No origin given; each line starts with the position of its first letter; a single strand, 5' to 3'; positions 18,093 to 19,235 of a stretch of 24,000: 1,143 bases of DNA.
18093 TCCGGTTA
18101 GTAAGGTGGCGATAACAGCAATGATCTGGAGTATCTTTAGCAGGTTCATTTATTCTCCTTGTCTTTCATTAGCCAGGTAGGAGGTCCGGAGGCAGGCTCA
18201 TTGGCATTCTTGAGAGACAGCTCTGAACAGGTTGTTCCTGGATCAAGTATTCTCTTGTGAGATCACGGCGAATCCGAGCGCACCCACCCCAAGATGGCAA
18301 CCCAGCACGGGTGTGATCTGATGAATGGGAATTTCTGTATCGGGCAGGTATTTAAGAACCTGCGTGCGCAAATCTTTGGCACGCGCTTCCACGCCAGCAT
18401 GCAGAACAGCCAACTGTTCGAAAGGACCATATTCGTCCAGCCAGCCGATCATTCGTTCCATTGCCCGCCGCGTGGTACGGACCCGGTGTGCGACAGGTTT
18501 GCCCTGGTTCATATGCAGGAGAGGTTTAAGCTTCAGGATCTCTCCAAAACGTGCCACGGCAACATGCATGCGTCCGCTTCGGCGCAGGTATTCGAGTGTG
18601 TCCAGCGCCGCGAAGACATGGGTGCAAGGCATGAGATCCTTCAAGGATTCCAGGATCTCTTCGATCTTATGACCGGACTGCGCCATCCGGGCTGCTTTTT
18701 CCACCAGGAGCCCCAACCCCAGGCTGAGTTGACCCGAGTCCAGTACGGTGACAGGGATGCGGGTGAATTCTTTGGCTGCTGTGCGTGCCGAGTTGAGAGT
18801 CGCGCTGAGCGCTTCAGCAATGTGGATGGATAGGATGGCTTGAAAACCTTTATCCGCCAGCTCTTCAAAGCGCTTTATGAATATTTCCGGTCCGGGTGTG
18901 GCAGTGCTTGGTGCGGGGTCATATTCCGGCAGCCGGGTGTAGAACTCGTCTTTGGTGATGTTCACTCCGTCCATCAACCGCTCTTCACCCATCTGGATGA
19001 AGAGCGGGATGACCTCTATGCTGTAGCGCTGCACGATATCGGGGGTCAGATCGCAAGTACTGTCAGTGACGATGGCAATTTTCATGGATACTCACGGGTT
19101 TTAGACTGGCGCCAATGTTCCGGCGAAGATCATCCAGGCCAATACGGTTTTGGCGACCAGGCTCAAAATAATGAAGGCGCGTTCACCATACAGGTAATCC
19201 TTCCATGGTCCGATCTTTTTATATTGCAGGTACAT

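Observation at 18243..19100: DegV fatty-acid-binding protein placed 15 nt behind the heliorhodopsin stop: candidate cytoplasmic partner or lipid/retinoid carrier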

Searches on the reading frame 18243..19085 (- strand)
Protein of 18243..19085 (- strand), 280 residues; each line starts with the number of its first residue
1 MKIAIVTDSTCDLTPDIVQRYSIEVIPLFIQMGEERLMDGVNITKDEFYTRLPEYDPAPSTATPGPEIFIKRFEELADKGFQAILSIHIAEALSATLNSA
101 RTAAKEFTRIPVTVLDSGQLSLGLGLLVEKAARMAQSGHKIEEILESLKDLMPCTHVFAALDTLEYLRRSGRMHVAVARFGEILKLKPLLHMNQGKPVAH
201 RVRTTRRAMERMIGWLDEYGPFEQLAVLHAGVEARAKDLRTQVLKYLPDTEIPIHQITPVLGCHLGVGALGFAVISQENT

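Call 3: search_protein_families(library=pfam, proteins=[window:18243-19085:-], max_evalue=0.01)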
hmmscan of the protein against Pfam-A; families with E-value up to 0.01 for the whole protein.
window:18243-19085:- (280 aa): 2 families
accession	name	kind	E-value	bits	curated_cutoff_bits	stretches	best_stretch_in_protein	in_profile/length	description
PF02645.21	DegV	-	1.3e-75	254.8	27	1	2-276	1-279/280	Uncharacterised protein, DegV family COG1307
PF13684.11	FakA-like_C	-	0.0057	16.5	23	1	85-252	50-199/216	Fatty acid kinase subunit A-like, C-terminal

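Call 16: find_homologous_proteins(query=window:18243-19085:-, max_evalue=0.00001)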
Query window:18243-19085:- (280 aa): 6283 proteins with E <= 0.00001 among 8000 candidates; the best 120 are listed.
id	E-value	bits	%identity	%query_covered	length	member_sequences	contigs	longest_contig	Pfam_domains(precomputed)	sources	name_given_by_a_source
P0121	1.9e-178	610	99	100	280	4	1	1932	PF02645.22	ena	-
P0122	1.3e-156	538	86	100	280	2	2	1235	PF02645.22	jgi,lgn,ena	-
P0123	3.6e-156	537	85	100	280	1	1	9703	PF02645.22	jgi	jgi:DegV family protein with EDD domain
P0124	7.6e-156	536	88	99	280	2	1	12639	PF02645.22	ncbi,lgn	ncbi:MAG: DegV family protein [Chloroflexota bacterium]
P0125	2.8e-152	524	84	100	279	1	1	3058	PF02645.22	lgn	-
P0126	5.6e-151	520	85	99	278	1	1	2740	PF13684.12,PF02645.22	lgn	-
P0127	1.5e-149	515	85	100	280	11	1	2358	PF02645.22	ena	-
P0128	5.0e-144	497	82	100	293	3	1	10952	PF13684.12,PF02645.22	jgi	-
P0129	1.6e-143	495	80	100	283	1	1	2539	PF02645.22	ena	-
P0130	8.6e-143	493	80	100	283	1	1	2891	PF02645.22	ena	-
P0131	1.1e-141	489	79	100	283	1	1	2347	PF02645.22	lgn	-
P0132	1.1e-134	466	74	99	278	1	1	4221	PF02645.22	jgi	jgi:DegV family protein with EDD domain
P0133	1.9e-132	459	73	99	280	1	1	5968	PF13684.12,PF02645.22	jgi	jgi:DegV family protein with EDD domain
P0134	1.8e-131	456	74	99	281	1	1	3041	PF02645.22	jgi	jgi:DegV family protein with EDD domain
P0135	3.7e-131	455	73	99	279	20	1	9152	PF02645.22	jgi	jgi:DegV family protein with EDD domain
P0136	5.3e-130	451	72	99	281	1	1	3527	PF02645.22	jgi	jgi:DegV family protein with EDD domain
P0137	2.1e-127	442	71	99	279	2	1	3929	PF02645.22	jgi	-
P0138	7.0e-126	437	72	99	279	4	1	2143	PF02645.22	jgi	jgi:DegV family protein with EDD domain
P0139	1.5e-125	436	70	100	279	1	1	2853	PF02645.22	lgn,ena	-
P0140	1.8e-125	436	71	100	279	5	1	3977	PF02645.22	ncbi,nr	ncbi:MAG: DegV family protein [Anaerolineales bacterium]|nr:DegV family protein [Anaerolineales bact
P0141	3.3e-125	435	71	99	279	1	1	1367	PF02645.22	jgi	jgi:DegV family protein with EDD domain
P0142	5.9e-125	434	71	100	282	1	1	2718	PF02645.22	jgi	jgi:DegV family protein with EDD domain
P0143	7.4e-125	434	70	100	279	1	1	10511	PF02645.22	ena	-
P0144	9.7e-125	434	71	99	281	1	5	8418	PF02645.22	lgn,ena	-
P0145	1.1e-124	433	71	100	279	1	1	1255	PF02645.22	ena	-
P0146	2.3e-124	432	70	100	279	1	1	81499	PF02645.22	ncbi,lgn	-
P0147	2.8e-124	432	71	99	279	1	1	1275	PF02645.22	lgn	-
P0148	9.0e-124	430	68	100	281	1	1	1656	PF02645.22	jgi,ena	-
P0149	1.1e-123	430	69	99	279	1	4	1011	PF02645.22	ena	-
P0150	1.2e-123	430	69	100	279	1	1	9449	PF02645.22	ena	-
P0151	4.1e-123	428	69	99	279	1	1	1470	PF13684.12,PF02645.22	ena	-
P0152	5.7e-123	428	69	99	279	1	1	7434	PF02645.22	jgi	jgi:DegV family protein with EDD domain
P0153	1.2e-122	427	69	100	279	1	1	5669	PF02645.22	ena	-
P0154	1.6e-122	426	70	100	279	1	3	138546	PF02645.22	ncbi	-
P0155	8.5e-122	424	68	99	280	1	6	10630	PF02645.22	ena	-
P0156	1.2e-121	424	70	100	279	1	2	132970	PF02645.22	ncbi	-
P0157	1.3e-121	423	68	100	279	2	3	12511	PF02645.22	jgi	-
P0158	1.5e-121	423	67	100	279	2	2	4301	PF02645.22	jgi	jgi:DegV family protein with EDD domain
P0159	1.6e-121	423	68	99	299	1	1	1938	PF02645.22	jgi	jgi:DegV family protein with EDD domain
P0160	2.4e-121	422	68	99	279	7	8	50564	PF02645.22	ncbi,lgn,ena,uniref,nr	ncbi:MAG: DegV family protein [Anaerolineales bacterium]|uniref:DegV family protein n=1 Tax=Candidat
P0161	3.0e-121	422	69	99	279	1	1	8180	PF02645.22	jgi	-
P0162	1.2e-120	420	68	100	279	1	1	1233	PF02645.22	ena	-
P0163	2.6e-120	419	67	100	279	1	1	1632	PF02645.22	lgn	-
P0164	3.1e-120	419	66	100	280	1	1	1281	PF02645.22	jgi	jgi:DegV family protein with EDD domain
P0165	5.5e-120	418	68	99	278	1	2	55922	PF02645.22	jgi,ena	jgi:DegV family protein with EDD domain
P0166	6.5e-120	418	69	99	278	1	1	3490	PF02645.22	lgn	-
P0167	7.6e-120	418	67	100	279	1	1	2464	PF02645.22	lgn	-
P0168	1.8e-119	416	67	100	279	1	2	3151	PF02645.22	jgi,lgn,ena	jgi:DegV family protein with EDD domain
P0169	2.2e-119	416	67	100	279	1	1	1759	PF02645.22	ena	-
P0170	2.3e-119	416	69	99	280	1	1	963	PF02645.22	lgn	-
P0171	2.6e-119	416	67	99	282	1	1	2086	PF02645.22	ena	-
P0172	2.9e-119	416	68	100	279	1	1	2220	PF02645.22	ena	-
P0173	5.9e-119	415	67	100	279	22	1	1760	PF02645.22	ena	-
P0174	1.2e-118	414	66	99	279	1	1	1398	PF02645.22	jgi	jgi:DegV family protein with EDD domain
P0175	1.4e-118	413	65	100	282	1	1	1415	PF02645.22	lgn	-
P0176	1.7e-118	413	67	99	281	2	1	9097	PF02645.22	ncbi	-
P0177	2.1e-118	413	67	99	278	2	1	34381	PF02645.22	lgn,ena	-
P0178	2.1e-118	413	66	100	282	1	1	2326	PF02645.22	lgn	-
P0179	3.1e-118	412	67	99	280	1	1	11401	PF02645.22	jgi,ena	-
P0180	4.0e-118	412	67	99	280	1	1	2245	PF02645.22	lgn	-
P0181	4.5e-118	412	66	100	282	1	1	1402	PF02645.22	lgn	-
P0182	6.9e-118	411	65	100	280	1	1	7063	PF13684.12,PF02645.22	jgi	-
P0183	7.0e-118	411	65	99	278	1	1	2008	PF13684.12,PF02645.22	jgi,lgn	-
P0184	7.3e-118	411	67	99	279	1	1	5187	PF02645.22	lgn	-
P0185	8.0e-118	411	66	99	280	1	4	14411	PF02645.22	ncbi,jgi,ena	ncbi:MAG: DegV family protein [Anaerolineales bacterium]|jgi:DegV family protein with EDD domain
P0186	1.3e-117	410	65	100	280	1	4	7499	PF13684.12,PF02645.22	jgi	-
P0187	1.3e-117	410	67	99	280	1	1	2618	PF02645.22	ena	-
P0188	1.4e-117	410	67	100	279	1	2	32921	PF02645.22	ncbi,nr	ncbi:MAG: DegV family protein [Chloroflexi bacterium]|nr:DegV family protein [Chloroflexota bacteriu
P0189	1.4e-117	410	66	100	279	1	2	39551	PF02645.22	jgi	-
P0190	2.3e-117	409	66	100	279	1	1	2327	PF02645.22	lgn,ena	-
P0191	2.5e-117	409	67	100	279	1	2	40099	PF02645.22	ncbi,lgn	-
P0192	2.9e-117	409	66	100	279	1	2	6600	PF02645.22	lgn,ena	-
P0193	3.1e-117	409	67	99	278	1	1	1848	PF02645.22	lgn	-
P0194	3.5e-117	409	66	99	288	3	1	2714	PF02645.22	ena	-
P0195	3.6e-117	409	65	100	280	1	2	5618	PF02645.22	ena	-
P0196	5.7e-117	408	66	99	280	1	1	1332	PF02645.22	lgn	-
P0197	6.0e-117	408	65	100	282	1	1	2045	PF02645.22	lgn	-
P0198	6.1e-117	408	65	100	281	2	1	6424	PF02645.22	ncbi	-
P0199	9.1e-117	408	65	100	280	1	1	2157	PF02645.22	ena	-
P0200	1.1e-116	407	66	99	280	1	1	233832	PF02645.22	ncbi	-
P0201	1.8e-116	407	65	100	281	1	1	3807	PF02645.22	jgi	jgi:DegV family protein with EDD domain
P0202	2.0e-116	406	66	99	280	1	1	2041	PF02645.22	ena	-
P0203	2.8e-116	406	66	99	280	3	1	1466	PF02645.22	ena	-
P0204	5.5e-116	405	65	100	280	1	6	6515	PF02645.22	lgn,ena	-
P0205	5.7e-116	405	66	99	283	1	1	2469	PF02645.22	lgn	-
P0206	5.9e-116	405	65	100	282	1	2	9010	PF02645.22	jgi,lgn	-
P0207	7.7e-116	404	65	100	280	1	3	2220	PF02645.22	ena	-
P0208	8.0e-116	404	65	100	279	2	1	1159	PF02645.22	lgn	-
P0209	9.1e-116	404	65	99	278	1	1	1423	PF02645.22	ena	-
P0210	1.0e-115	404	65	100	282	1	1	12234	PF13684.12,PF02645.22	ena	-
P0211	1.0e-115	404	65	100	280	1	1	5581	PF02645.22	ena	-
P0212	1.2e-115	404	65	100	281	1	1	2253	PF02645.22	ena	-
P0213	1.8e-115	403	66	99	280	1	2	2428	PF02645.22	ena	-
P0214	1.9e-115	403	65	100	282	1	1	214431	PF13684.12,PF02645.22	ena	-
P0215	2.3e-115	403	65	100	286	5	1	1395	PF02645.22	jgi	jgi:DegV family protein with EDD domain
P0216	3.0e-115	403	65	99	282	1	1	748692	PF02645.22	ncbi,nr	ncbi:DegV family protein [bacterium]|nr:DegV family protein [bacterium]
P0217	3.2e-115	402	66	99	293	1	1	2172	PF02645.22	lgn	-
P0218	3.4e-115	402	66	100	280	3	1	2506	PF02645.22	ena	-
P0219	3.4e-115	402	64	100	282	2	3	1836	PF02645.22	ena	-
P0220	3.7e-115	402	65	99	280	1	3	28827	PF02645.22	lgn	-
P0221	4.1e-115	402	66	99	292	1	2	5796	PF02645.22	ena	-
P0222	4.2e-115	402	65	99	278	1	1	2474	PF02645.22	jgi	jgi:DegV family protein with EDD domain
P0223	4.4e-115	402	64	100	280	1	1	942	PF02645.22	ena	-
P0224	4.5e-115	402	64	100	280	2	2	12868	PF02645.22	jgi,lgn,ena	-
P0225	4.6e-115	402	64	99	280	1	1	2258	PF02645.22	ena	-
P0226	4.6e-115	402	65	99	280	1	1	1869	PF02645.22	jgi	jgi:DegV family protein with EDD domain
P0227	5.2e-115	402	64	99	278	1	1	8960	PF02645.22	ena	-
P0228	5.4e-115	402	66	99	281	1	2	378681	PF02645.22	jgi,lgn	jgi:DegV family protein with EDD domain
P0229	7.0e-115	401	65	100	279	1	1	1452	PF02645.22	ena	-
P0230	7.4e-115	401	65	99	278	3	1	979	PF13684.12,PF02645.22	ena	-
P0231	7.7e-115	401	64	99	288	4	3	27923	PF02645.22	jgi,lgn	-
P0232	9.0e-115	401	64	100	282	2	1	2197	PF02645.22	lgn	-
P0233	9.2e-115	401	65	99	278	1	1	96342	PF02645.22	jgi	jgi:DegV family protein with EDD domain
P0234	1.2e-114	401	65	99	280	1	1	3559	PF02645.22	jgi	jgi:DegV family protein with EDD domain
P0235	1.4e-114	400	66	99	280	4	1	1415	PF02645.22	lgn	-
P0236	1.4e-114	400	65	100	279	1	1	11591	PF02645.22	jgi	jgi:DegV family protein with EDD domain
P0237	1.9e-114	400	64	99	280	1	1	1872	PF02645.22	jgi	jgi:DegV family protein with EDD domain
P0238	2.1e-114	400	63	99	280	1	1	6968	PF02645.22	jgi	-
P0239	2.3e-114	400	63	99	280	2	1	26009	PF02645.22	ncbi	ncbi:MAG: DegV family protein [Anaerolineales bacterium]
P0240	2.3e-114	400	67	99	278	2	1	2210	PF02645.22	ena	-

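Call 20: search_solved_structures(query=window:18243-19085:-, max_evalue=0.00001, show_alignments=3)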
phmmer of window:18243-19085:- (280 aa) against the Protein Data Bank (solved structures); distinct sequences matched with E-value up to 0.00001: 25.
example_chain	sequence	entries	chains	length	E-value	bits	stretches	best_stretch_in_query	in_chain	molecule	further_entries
2dt8_A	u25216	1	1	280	4.9e-38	134.6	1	1-274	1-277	DegV family protein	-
3fys_A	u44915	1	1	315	7.7e-35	124.1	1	1-272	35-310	Protein degV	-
7sg3_A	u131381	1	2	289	5.1e-32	114.9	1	1-276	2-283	Fatty Acid Kinase B1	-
6mh9_A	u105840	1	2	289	6.9e-32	114.4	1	1-276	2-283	Fatty Acid Kinase (Fak) B1 protein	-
4x9x_A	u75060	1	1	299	1.1e-31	113.8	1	3-275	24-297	DegV domain-containing protein MW1315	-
6nm1_A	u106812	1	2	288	1.3e-31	113.6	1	1-276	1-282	Fatty acid Kinase (Fak) B1 protein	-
6alw_A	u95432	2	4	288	1.7e-31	113.1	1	1-276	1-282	EDD domain protein, DegV family | Fatty acid Kinase (Fak) B1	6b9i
5woo_A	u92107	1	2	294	1.9e-31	113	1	1-276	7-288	EDD domain protein, DegV family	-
6nyu_A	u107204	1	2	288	2.2e-31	112.8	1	1-276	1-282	DegV domain-containing protein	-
5uto_A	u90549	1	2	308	2.2e-31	112.8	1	1-276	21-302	EDD domain protein, DegV family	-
7scl_A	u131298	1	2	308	1.5e-30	110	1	1-276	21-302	Fatty Acid Kinase B1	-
6dke_A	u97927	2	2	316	7.4e-29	104.5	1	1-274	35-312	Fatty Acid Kinase (Fak) B1 protein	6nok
2g7z_A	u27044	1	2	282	6.9e-28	101.3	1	3-272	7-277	conserved hypothetical protein SPy1493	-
1vpv_A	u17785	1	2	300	4.5e-27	98.7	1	1-274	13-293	UPF0230 protein TM1468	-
1mgp_A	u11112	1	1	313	5.2e-27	98.4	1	1-274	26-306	Hypothetical protein TM841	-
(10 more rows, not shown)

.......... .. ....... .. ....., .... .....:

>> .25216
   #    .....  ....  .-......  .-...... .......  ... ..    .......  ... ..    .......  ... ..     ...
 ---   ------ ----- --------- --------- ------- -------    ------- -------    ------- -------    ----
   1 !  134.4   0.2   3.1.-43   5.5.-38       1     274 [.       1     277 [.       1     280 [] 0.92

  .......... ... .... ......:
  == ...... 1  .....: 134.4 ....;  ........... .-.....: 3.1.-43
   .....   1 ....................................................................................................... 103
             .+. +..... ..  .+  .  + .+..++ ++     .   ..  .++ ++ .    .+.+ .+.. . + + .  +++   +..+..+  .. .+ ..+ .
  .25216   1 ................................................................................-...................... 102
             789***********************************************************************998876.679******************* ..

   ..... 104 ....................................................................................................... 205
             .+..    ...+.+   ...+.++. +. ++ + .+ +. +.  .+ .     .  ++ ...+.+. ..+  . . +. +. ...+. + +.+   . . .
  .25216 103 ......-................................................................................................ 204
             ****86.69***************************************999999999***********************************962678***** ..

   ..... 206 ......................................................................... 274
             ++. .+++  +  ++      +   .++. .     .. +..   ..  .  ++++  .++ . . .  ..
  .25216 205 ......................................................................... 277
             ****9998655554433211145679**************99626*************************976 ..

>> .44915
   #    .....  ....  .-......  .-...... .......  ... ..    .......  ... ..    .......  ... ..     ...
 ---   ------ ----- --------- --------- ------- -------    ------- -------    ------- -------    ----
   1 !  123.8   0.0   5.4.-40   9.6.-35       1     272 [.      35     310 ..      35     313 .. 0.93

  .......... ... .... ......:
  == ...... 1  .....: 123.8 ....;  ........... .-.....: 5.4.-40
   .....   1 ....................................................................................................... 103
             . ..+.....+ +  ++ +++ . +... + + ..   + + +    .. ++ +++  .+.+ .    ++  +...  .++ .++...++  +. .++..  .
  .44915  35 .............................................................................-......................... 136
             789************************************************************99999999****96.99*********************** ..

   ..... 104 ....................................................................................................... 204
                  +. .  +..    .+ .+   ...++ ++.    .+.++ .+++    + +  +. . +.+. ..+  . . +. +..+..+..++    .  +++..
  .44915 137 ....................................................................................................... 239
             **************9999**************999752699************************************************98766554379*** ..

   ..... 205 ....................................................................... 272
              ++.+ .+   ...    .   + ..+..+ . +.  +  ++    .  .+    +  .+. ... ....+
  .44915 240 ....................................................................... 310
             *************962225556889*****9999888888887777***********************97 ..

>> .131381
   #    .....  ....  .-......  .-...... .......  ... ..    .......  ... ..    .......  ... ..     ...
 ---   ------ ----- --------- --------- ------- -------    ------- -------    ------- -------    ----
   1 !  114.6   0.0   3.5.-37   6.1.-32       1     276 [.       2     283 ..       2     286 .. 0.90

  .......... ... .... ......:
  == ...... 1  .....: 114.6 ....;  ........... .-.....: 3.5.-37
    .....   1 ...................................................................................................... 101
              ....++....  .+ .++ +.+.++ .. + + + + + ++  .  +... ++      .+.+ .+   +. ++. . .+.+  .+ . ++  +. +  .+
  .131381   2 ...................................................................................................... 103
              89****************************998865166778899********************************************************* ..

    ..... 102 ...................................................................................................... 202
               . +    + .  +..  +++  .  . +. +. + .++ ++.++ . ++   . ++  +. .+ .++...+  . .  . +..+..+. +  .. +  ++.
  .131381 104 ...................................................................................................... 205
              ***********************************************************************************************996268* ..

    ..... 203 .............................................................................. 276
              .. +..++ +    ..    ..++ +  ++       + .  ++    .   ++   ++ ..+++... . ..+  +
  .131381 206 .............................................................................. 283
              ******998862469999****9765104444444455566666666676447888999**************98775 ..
